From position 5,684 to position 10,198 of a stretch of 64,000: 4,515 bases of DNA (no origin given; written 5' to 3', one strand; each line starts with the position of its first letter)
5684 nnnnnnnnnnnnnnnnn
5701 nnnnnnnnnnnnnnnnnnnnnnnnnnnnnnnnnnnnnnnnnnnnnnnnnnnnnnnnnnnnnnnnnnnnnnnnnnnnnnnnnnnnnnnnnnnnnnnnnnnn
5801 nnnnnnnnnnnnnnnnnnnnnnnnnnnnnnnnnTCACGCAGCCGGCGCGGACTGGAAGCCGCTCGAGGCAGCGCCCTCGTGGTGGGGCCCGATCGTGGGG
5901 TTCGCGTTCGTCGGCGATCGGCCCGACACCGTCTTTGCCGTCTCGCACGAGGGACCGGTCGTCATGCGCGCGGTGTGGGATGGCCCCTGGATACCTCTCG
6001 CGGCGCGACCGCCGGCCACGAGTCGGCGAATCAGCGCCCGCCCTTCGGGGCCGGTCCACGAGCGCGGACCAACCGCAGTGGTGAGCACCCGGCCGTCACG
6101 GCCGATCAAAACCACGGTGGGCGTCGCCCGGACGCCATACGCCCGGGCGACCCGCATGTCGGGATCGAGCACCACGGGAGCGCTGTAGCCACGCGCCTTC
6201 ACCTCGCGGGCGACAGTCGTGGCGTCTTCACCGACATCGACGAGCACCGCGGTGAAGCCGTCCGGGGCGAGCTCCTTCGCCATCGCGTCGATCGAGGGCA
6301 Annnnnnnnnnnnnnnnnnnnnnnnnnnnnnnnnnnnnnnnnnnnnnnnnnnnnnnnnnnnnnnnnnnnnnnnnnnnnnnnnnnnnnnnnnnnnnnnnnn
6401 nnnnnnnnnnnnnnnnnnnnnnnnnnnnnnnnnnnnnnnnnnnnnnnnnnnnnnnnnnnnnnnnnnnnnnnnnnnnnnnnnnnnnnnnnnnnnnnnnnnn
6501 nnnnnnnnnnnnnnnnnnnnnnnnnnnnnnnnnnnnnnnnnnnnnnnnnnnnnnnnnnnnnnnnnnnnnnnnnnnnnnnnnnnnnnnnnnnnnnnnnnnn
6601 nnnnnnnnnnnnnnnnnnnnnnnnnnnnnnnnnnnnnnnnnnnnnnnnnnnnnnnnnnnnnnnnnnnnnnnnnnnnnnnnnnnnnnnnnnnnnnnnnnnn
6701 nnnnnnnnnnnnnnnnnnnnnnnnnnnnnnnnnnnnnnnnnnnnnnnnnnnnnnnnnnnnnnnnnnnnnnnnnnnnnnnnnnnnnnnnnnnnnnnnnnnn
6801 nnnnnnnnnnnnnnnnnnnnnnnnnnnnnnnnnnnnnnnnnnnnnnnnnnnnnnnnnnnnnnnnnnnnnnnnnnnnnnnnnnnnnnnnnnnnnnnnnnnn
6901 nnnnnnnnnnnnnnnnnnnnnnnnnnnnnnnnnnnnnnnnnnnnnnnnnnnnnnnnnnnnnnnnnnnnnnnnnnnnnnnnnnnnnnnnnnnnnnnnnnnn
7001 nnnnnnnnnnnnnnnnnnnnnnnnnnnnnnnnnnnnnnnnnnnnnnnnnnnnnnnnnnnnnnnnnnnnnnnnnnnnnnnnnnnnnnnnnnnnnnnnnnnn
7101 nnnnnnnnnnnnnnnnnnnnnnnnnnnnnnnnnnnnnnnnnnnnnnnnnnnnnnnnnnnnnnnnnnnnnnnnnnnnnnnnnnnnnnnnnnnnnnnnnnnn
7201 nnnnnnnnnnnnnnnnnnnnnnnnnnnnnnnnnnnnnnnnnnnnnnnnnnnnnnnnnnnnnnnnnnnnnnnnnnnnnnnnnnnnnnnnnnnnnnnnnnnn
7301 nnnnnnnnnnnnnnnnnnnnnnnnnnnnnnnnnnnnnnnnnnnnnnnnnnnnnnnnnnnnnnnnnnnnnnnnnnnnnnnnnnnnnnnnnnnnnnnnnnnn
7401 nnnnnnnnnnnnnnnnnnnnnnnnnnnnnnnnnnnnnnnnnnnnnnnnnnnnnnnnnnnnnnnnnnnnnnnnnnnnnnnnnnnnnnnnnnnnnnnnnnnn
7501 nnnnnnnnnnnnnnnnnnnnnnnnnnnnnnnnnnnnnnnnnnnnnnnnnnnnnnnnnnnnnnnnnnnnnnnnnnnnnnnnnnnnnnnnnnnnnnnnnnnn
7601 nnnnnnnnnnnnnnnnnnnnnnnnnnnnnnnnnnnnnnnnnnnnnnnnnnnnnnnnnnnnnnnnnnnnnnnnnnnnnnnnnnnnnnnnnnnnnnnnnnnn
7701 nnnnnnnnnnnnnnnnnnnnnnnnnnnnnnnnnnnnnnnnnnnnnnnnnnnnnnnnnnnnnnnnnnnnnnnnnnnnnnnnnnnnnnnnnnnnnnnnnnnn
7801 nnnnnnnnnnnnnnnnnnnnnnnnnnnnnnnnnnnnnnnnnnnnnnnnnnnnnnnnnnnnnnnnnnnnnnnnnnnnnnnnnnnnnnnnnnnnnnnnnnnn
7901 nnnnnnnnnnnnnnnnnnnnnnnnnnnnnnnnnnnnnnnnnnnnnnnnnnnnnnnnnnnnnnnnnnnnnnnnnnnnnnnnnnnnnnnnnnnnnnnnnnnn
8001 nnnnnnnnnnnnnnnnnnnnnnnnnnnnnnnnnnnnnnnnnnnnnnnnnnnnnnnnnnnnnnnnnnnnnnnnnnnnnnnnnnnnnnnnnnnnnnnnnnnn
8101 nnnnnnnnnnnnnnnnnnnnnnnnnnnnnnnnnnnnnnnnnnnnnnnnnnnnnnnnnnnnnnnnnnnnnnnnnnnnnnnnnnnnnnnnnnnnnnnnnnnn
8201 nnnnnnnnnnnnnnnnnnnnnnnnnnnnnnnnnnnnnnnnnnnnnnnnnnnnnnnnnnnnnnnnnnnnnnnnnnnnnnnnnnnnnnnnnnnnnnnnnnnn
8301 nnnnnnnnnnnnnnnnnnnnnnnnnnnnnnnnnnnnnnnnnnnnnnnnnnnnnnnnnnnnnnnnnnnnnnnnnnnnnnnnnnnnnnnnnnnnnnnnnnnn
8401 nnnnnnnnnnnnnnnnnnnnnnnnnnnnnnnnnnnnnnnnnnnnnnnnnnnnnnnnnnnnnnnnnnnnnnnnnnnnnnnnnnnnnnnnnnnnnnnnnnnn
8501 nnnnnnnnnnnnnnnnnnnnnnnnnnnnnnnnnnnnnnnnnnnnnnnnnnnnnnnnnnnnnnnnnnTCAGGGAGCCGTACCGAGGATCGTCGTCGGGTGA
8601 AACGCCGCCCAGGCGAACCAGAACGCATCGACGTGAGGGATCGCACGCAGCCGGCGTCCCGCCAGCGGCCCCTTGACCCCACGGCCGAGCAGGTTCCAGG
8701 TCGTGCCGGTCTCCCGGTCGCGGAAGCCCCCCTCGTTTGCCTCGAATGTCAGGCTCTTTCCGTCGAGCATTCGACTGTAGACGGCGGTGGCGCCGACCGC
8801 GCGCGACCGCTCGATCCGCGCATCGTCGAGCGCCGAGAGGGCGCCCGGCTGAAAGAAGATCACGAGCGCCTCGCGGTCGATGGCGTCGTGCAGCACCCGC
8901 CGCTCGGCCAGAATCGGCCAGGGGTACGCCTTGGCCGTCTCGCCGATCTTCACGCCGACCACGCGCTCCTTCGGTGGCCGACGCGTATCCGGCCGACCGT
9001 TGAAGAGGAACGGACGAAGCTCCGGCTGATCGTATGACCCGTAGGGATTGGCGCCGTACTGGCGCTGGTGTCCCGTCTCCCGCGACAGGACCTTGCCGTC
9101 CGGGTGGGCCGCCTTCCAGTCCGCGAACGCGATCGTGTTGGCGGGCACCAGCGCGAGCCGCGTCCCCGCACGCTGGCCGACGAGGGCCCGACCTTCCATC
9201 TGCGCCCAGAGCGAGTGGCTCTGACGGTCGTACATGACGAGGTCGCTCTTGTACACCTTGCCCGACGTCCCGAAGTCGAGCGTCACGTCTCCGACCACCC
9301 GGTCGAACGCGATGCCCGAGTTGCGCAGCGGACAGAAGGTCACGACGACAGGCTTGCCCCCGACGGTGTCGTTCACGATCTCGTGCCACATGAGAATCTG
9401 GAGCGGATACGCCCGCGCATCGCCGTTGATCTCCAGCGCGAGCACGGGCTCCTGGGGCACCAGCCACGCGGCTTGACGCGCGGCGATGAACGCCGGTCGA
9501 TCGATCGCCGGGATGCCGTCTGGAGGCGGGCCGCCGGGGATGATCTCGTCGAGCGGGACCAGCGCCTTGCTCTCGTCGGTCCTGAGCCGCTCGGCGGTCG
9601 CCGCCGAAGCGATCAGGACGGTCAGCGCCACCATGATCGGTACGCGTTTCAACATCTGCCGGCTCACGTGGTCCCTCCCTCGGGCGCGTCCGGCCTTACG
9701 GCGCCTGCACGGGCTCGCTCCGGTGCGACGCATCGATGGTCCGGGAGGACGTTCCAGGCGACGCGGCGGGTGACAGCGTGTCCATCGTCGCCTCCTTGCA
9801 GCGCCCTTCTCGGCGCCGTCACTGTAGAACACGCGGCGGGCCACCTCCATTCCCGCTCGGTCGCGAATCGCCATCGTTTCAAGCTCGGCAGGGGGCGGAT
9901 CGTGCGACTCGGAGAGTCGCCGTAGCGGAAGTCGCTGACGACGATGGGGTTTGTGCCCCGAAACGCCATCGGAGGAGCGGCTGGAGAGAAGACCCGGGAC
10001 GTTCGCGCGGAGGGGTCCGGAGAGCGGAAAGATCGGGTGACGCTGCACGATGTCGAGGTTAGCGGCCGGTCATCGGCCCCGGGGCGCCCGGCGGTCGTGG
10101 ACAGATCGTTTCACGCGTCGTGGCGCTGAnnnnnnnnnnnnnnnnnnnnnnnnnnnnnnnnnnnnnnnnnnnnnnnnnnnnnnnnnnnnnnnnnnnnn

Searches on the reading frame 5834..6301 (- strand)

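Call 51: search_protein_families(library=pfam, proteins=[window:5834-6301:-], max_evalue=0.001)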
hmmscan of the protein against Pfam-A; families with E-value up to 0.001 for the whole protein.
window:5834-6301:- (155 aa): 3 families
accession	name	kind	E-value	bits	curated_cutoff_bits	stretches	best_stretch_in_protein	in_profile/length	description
PF08534.16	Redoxin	-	2.4e-10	40.8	26.6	1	1-83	48-139/148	Redoxin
PF00578.27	AhpC-TSA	-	1.1e-07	32.2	26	1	1-72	45-121/124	AhpC/TSA family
PF13905.12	Thioredoxin_8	-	0.00058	20.6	27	1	3-72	22-94/94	Thioredoxin-like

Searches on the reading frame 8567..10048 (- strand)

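Call 51: search_protein_families(library=pfam, proteins=[window:8567-10048:-], max_evalue=0.001)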
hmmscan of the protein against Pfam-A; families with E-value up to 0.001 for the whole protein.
window:8567-10048:- (493 aa): 1 family
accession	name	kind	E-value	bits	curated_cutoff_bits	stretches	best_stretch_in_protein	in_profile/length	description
PF11376.13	DUF3179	-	3.6e-105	352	27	1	177-487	2-292/292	Protein of unknown function (DUF3179)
